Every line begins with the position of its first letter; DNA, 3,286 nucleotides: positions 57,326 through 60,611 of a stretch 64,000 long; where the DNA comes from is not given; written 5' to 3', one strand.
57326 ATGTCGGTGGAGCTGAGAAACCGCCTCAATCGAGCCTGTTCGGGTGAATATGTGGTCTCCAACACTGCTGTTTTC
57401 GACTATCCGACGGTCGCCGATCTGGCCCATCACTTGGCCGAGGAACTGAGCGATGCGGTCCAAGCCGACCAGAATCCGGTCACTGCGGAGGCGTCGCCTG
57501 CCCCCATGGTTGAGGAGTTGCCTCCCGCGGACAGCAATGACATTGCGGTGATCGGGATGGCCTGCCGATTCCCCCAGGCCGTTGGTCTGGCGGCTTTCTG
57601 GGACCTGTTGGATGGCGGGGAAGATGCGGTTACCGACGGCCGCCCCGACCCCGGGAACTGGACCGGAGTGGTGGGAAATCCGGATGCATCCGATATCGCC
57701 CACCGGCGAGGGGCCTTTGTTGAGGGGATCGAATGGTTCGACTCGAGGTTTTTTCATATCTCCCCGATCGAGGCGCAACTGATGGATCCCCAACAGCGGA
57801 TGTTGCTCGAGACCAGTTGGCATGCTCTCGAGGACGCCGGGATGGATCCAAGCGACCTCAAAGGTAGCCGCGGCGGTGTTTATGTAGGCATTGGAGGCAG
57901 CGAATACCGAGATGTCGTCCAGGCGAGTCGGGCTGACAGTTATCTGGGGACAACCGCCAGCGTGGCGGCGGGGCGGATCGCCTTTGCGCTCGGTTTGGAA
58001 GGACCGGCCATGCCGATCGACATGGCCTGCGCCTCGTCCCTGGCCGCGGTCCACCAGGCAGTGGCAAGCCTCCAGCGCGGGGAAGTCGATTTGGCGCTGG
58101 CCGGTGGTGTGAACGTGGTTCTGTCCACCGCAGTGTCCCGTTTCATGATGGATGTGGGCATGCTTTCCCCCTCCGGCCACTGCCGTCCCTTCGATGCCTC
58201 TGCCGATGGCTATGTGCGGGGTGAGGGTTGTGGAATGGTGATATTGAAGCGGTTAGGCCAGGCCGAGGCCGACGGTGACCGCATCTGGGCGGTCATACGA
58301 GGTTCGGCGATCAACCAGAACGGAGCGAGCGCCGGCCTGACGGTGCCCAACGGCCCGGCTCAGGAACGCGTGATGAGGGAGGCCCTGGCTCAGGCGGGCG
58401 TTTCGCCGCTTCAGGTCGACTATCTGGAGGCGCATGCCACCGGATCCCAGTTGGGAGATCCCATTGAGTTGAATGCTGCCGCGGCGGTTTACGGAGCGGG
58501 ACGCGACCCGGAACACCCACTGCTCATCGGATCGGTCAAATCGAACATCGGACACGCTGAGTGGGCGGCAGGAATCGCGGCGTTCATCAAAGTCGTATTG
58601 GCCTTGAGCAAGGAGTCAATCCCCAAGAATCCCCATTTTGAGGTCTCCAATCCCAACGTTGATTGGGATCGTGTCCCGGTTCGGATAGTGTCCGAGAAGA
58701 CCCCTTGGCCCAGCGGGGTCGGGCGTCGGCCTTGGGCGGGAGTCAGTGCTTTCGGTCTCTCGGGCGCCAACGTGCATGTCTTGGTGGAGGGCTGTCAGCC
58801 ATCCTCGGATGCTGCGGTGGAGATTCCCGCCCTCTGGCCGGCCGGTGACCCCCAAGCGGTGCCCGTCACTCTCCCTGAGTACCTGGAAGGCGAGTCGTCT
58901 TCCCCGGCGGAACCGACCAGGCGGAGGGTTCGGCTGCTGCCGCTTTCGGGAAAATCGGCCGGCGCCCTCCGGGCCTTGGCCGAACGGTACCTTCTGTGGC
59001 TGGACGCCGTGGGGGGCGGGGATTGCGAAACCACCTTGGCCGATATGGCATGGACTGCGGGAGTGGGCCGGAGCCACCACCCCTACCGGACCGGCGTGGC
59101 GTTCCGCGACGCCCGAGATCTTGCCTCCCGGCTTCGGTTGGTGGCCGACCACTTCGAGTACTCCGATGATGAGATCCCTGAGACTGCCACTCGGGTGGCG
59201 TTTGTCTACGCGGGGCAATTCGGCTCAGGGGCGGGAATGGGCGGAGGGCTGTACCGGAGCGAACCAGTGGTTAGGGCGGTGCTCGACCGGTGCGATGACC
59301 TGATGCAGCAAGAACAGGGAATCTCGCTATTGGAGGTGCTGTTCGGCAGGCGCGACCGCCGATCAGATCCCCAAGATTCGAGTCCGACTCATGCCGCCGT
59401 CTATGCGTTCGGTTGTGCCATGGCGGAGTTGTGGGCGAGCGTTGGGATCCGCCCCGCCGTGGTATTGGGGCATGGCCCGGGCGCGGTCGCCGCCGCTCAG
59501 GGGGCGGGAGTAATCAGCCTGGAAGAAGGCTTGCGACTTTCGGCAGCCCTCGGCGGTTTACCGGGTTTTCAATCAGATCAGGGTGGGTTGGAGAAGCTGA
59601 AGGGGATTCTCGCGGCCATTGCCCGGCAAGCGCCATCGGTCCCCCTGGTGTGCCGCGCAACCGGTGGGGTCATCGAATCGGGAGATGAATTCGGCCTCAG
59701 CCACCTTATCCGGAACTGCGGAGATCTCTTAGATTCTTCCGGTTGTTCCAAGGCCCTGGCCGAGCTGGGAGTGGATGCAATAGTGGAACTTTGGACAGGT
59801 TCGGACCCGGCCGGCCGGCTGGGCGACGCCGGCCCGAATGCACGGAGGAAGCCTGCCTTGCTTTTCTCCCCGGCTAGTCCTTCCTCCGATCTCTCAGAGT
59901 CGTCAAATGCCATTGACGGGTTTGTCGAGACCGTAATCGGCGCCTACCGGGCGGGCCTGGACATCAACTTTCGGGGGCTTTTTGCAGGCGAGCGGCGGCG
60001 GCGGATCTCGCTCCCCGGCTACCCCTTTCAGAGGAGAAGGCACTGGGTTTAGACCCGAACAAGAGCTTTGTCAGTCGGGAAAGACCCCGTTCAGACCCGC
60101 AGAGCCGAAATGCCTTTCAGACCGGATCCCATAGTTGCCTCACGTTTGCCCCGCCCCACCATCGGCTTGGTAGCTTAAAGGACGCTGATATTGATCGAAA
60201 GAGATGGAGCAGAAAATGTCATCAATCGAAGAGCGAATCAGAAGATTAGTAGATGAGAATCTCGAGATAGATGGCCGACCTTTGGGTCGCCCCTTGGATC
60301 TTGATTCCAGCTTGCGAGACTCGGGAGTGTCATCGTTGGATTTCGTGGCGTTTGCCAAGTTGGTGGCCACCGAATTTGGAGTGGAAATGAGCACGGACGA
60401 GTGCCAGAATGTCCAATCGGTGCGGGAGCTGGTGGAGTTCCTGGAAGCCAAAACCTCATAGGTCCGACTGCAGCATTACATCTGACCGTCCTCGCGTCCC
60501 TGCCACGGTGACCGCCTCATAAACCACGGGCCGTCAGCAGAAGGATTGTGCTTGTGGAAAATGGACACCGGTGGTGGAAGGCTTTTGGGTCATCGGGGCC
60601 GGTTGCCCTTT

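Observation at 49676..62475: Orphan FAS-like, highly reducing type I PKS locus with unusual architecture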

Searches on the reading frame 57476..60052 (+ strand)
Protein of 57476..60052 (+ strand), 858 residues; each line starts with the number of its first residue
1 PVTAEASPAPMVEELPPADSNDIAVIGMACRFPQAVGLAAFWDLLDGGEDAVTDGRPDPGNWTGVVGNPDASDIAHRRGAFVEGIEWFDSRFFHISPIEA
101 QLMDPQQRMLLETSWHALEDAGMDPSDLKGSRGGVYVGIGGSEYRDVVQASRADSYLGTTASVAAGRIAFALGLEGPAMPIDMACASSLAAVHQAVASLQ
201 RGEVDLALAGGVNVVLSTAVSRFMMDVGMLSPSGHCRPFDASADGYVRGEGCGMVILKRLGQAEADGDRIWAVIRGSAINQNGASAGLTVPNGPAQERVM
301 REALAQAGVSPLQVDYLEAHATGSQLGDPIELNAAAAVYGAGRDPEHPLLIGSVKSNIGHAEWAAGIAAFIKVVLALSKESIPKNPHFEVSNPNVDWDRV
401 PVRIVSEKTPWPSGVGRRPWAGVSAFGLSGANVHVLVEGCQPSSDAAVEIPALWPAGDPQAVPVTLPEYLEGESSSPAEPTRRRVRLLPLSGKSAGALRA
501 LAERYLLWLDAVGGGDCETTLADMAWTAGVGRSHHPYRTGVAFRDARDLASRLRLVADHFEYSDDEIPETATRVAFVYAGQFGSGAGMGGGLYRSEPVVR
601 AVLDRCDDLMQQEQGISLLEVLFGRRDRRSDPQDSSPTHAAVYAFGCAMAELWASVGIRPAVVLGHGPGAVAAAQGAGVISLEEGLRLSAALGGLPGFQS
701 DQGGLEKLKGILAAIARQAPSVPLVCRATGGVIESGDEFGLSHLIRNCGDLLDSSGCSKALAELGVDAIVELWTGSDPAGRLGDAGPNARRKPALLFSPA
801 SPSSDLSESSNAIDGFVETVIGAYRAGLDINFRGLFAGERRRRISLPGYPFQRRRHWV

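Call 12: find_homologous_proteins(query=window:57476-60052:+, max_evalue=1e-30)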
Query window:57476-60052:+ (858 aa): 7884 proteins with E <= 1e-30 among 8000 candidates; the best 120 are listed.
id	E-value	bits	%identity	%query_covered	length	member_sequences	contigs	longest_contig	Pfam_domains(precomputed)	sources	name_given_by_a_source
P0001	0.0e+0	1120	63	100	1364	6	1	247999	PF08659.17,PF22336.3,PF00109.33,PF22621.3,PF00550.32,PF13561.13,PF16197.12,PF00698.27,PF00107.33,PF00106.32,PF02801.29,PF13602.13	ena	-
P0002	0.0e+0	1113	63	99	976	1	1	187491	PF22336.3,PF00109.33,PF22621.3,PF00550.32,PF02801.29,PF16197.12,PF00698.27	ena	-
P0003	0.0e+0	1102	63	97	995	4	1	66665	PF22336.3,PF00109.33,PF22621.3,PF00550.32,PF00108.30,PF02801.29,PF16197.12,PF00698.27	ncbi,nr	ncbi:MAG: beta-ketoacyl synthase N-terminal-like domain-containing protein, partial [bacterium]|nr:b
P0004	0.0e+0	1096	61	97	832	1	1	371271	PF22336.3,PF00109.33,PF22621.3,PF00108.30,PF02801.29,PF16197.12,PF00698.27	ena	-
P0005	0.0e+0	1076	62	98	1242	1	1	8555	PF08659.17,PF22336.3,PF00109.33,PF22621.3,PF00550.32,PF13561.13,PF00106.32,PF02801.29,PF16197.12,PF00698.27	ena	-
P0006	0.0e+0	1072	60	100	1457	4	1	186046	PF08659.17,PF22336.3,PF00109.33,PF22621.3,PF00550.32,PF13561.13,PF16197.12,PF00698.27,PF00107.33,PF00106.32,PF02801.29,PF13602.13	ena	-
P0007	0.0e+0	1068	60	100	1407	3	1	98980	PF08659.17,PF22336.3,PF00109.33,PF22621.3,PF00550.32,PF13561.13,PF00108.30,PF16197.12,PF00698.27,PF00107.33,PF00106.32,PF02801.29,PF13602.13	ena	-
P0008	0.0e+0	1062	60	99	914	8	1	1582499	PF22336.3,PF00109.33,PF22621.3,PF00108.30,PF02801.29,PF16197.12,PF00698.27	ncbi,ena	-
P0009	0.0e+0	1058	61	96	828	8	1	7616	PF22336.3,PF00109.33,PF22621.3,PF00108.30,PF02801.29,PF16197.12,PF00698.27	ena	-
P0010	0.0e+0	1058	61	100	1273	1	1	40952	PF08659.17,PF00109.33,PF22621.3,PF00550.32,PF13561.13,PF00106.32,PF02801.29,PF16197.12,PF00698.27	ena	-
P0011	0.0e+0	1057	61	97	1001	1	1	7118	PF22336.3,PF00109.33,PF22621.3,PF00550.32,PF00108.30,PF02801.29,PF16197.12,PF00698.27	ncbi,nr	ncbi:MAG: beta-ketoacyl synthase N-terminal-like domain-containing protein, partial [bacterium]|nr:b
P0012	0.0e+0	1042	60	98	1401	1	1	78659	PF08659.17,PF00109.33,PF22621.3,PF00107.33,PF00550.32,PF13561.13,PF00106.32,PF02801.29,PF16197.12,PF13602.13,PF00698.27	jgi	-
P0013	0.0e+0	1029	60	98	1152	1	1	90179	PF08659.17,PF00109.33,PF22621.3,PF00550.32,PF00108.30,PF02801.29,PF16197.12,PF00698.27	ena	-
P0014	0.0e+0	1028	61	92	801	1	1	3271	PF22336.3,PF00109.33,PF22621.3,PF02801.29,PF16197.12,PF00698.27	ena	-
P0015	3.3e-296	1003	57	99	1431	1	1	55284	PF08659.17,PF22336.3,PF00109.33,PF22621.3,PF00550.32,PF13561.13,PF16197.12,PF00698.27,PF00107.33,PF00106.32,PF02801.29,PF13602.13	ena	-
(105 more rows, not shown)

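Call 21: find_related_loci(query=window:57476-60052:+, collection=genome_contigs, flank=10000)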
Query window:57476-60052:+ (858 aa) in genome_contigs; peptide patterns used: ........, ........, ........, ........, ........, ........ (x = any residue, [..] = any of these).
149 stretches matched a pattern; 63 encode a relative of the query (tblastn E <= 1e-3); 63 distinct loci.
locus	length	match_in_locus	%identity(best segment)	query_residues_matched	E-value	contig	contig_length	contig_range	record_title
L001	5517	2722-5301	61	6-858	0e+0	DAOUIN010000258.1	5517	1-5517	MAG TPA_asm: Dehalococcoidia bacterium isolate S25_171 k133_42051, whole genome shotgun sequence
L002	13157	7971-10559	61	3-858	0e+0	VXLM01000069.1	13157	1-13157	MAG: Dehalococcoidia bacterium isolate SB0661_bin_13 NODE_3304_length_13157_cov_20.979316, whole genome shotgun sequence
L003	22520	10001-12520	62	23-858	0e+0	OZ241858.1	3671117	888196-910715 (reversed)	MAG: Candidatus Spongiisocius sp. isolate 36f18321-4a0d-4371-a96b-0c675878e5b3 genome assembly, chromosome: 1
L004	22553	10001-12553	63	7-858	0e+0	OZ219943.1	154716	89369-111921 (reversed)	MAG: Dehalococcoidia bacterium isolate d5105c1e-37dd-4811-a55b-ed3c3c49e222 genome assembly, chromosome: 17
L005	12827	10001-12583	59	4-857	0e+0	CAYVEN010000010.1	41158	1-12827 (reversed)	MAG TPA_asm: uncultured Dehalococcoidia bacterium isolate SRP109090_co1_259 genome assembly, contig: NODE_1192_length_41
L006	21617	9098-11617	60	19-858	0e+0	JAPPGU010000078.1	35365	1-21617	MAG: bacterium isolate RHO1_bin_64 NODE_2278_length_35365_cov_108.444435, whole genome shotgun sequence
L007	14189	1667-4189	60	18-858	0e+0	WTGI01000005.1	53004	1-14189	MAG: Acidimicrobiia bacterium isolate CO36387bin_10 NODE_216_length_53004_cov_17.365635, whole genome shotgun sequence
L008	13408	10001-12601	57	1-858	0e+0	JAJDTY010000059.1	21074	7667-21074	MAG: Candidatus Binatia bacterium isolate jk18x1bzbins.55 k141_1030893, whole genome shotgun sequence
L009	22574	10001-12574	56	7-857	0e+0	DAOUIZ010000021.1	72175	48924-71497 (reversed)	MAG TPA_asm: Dehalococcoidia bacterium isolate S32_232 k113_3682543, whole genome shotgun sequence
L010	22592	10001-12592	57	7-858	0e+0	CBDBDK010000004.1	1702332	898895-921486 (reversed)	MAG: uncultured Candidatus Binatia bacterium isolate 2c216906-a703-41c5-82d5-ef5894461506 genome assembly, contig: conti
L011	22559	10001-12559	56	19-858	0e+0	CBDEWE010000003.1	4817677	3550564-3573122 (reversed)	MAG: uncultured Candidatus Binatia bacterium isolate a8241130-b51f-4fa7-9d5c-c617c4ae5504 genome assembly, contig: conti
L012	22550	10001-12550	56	19-858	0e+0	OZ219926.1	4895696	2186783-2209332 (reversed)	MAG: Thermodesulfobacteriota bacterium isolate 21442c6b-cc68-4f82-8039-a5361455a999 genome assembly, chromosome: 3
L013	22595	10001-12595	56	6-858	0e+0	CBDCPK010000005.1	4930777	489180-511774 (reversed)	MAG: uncultured Candidatus Binatia bacterium isolate e85f1b99-d511-4c74-aca6-82eb56c94599 genome assembly, contig: chrom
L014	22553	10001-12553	55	3-857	0e+0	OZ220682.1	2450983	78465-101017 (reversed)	MAG: Dehalococcoidia bacterium isolate 0d331d3b-d7ed-4eba-809e-4bb0832fe511 genome assembly, chromosome: 1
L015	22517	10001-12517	56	23-857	0e+0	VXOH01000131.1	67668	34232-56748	MAG: Chloroflexi bacterium isolate SB0662_bin_28 NODE_427_length_67668_cov_41.104403, whole genome shotgun sequence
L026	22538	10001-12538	61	14-858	0e+0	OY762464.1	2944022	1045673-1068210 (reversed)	MAG: Acidimicrobiia bacterium isolate 46c1db0d-967a-4333-83ea-8eb352737e21 genome assembly, chromosome: 1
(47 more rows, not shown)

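Call 47: search_solved_structures(query=window:57476-60052:+, max_evalue=1e-40, show_alignments=1)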
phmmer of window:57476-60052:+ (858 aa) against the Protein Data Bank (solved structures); distinct sequences matched with E-value up to 1e-40: 77 (the best 60 are shown).
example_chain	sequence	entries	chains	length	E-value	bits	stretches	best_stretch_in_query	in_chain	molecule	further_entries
7zma_A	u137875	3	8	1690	8.7e-190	636.1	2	12-438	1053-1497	Putative polyketide synthase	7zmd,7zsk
4mz0_A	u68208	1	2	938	4.1e-159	534.6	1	17-696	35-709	CurL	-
2hg4_A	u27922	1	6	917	6.1e-134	451.3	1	14-447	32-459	6-Deoxyerythronolide B Synthase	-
9iyw_A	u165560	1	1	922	3.2e-124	419.2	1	14-696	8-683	Polyketide synthase,GfsA KSQ-AncAT chimeric protein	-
7m7j_B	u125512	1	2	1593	3.5e-124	419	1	19-440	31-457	EryAI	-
7m7i_B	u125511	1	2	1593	3.6e-124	419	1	19-440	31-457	EryAI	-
8in9_A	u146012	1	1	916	2.6e-123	416.2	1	14-696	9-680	Polyketide synthase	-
7m7f_B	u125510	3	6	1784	4.5e-122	412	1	19-440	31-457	EryAI,6-deoxyerythronolide-B synthase EryA3, modules 5 and 6 chimera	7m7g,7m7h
8tjn_B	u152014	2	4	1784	4.6e-122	412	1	19-440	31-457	EryAI,6-deoxyerythronolide-B synthase EryA3, modules 5 and 6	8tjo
7vee_A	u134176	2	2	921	1.4e-121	410.4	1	14-696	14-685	Polyketide synthase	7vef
6c9u_A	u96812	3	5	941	1.7e-121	410.2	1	17-440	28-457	6-deoxyerythronolide-B synthase EryA2, modules 3 and 4 | EryAII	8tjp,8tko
8g4u_A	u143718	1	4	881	2e-121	409.9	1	21-750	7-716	EryAIII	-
2qo3_A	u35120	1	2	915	2.6e-121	409.5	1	19-440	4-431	EryAII Erythromycin polyketide synthase modules 3 and 4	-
8ee0_A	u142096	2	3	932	2.8e-121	409.4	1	17-693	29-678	6-deoxyerythronolide B synthase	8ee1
8tpw_A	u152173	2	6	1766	2.2e-118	399.8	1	17-440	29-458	EryAII,EryAII,EryAII,EryAII,6-deoxyerythronolide-B synthase EryA3, modules 5 and 6 | EryAII,EryAII,EryAII,6-deoxyerythronolide-B synthase EryA3, modules 5 and 6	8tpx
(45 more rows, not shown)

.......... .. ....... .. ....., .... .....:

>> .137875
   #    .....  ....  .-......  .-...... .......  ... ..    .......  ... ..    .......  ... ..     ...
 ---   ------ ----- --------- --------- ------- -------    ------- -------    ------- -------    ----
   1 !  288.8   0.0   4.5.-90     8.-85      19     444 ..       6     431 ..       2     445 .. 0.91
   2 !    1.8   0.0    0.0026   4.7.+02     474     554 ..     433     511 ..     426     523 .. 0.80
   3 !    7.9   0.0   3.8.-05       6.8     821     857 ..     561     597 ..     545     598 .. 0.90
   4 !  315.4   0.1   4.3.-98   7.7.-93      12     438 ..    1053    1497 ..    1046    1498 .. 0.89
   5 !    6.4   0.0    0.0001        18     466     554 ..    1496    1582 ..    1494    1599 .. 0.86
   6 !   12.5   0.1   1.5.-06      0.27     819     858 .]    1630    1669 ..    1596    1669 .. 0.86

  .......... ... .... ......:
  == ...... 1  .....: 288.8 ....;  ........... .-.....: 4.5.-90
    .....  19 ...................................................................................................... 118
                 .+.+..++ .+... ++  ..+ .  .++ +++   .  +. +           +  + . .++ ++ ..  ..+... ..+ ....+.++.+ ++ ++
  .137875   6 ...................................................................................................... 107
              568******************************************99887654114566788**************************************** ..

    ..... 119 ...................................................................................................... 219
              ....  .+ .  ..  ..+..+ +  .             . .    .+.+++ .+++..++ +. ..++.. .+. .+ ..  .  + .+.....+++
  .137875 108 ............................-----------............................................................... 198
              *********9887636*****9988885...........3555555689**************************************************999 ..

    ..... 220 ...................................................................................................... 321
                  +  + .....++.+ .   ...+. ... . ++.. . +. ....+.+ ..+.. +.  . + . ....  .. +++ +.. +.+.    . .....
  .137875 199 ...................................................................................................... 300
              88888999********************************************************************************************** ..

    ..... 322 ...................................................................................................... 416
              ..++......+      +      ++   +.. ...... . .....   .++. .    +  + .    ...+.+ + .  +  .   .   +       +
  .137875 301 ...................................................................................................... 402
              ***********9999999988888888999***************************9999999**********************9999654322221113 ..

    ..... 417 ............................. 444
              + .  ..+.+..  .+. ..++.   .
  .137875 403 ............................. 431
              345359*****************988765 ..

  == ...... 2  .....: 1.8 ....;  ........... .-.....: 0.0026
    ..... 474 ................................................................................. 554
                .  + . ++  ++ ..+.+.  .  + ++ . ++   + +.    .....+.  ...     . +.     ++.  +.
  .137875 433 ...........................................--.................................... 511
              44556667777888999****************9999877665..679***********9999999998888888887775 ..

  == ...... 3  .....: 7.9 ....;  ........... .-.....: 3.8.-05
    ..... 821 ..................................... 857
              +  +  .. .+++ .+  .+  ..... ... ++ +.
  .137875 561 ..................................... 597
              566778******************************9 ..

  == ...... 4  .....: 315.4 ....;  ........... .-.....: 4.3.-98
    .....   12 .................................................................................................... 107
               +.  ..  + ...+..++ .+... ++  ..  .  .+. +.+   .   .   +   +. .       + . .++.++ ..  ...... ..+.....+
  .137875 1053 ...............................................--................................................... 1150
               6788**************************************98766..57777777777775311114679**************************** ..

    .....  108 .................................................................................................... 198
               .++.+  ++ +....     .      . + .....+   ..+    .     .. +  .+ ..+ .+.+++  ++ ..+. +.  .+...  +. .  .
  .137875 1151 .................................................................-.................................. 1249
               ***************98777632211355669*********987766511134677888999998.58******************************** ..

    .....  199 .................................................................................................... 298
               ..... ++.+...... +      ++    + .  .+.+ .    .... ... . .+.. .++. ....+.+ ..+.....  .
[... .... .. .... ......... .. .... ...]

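Call 73: search_protein_families(library=pfam, proteins=[window:57476-60052:+], max_evalue=0.01)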
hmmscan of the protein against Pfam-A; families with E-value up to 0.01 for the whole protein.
window:57476-60052:+ (858 aa): 7 families
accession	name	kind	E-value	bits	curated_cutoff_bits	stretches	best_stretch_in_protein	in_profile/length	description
PF00109.32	ketoacyl-synt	-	2e-77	260.6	20.8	1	21-263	2-252/252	Beta-ketoacyl synthase, N-terminal domain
PF02801.28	Ketoacyl-synt_C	-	2.2e-42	144.2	20.8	1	272-389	2-119/119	Beta-ketoacyl synthase, C-terminal domain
PF00698.26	Acyl_transf_1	-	4.5e-21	76.1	32.7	1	576-705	2-129/319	Acyl transferase domain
PF22621.2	CurL-like_PKS_C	-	1.7e-11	44.4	27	1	487-553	2-64/64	CurL-like, PKS C-terminal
PF16197.11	KAsynt_C_assoc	-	5e-11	43.4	33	1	392-507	2-82/111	Ketoacyl-synthetase C-terminal extension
PF00108.29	Thiolase_N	-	3.3e-06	27.1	26.4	1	165-213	63-113/260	Thiolase, N-terminal domain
PF22336.2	RhiE-like_linker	-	4.9e-06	26.9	27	1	490-558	2-65/67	RhiE-like, KS-MAT linker domain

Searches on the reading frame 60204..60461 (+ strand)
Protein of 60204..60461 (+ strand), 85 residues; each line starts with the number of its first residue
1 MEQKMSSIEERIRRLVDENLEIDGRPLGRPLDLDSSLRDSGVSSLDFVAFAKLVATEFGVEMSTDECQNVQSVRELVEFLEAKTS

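Call 4: search_protein_families(library=pfam, proteins=[window:60204-60461:+], max_evalue=0.01)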
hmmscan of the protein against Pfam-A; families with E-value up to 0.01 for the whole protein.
window:60204-60461:+ (85 aa): 1 family
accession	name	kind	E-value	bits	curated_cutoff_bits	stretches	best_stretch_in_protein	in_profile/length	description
PF00550.31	PP-binding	-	7.6e-10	39.3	20.8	1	11-80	2-67/67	Phosphopantetheine attachment site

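Call 44: search_protein_families(library=ncbifam, proteins=[window:60204-60461:+], max_evalue=0.01)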
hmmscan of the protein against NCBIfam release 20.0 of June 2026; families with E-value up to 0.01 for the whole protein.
window:60204-60461:+ (85 aa): 9 families
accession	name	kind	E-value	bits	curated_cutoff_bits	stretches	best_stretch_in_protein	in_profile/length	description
NF002151.0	PRK00982.1-5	equivalog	1e-08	35.2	92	1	5-83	1-76/78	acyl carrier protein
NF002149.0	PRK00982.1-3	equivalog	3.1e-08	33.5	106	1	5-83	1-76/78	acyl carrier protein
NF002148.0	PRK00982.1-2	subfamily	3.5e-08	33.2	71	1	5-84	2-78/79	acyl carrier protein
TIGR00517.1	acyl_carrier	equivalog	9e-08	31.9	70.45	1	5-83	1-76/77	acyl carrier protein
NF002150.0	PRK00982.1-4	subfamily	3.4e-07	30.4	66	1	7-84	5-79/80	acyl carrier protein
NF058660.1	cispen_ACP_AmcB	equivalog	0.00011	22.3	80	1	8-83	2-78/80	cispentacin biosynthesis acyl carrier protein AmcB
NF006617.0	PRK09184.1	subfamily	0.0031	17.5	70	1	3-82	9-92/96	phosphopantetheine-binding protein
NF009104.0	PRK12449.1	equivalog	0.0041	17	70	1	38-83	32-78/80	acyl carrier protein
NF002147.0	PRK00982.1-1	equivalog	0.0044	16.8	84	1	38-83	35-80/83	acyl carrier protein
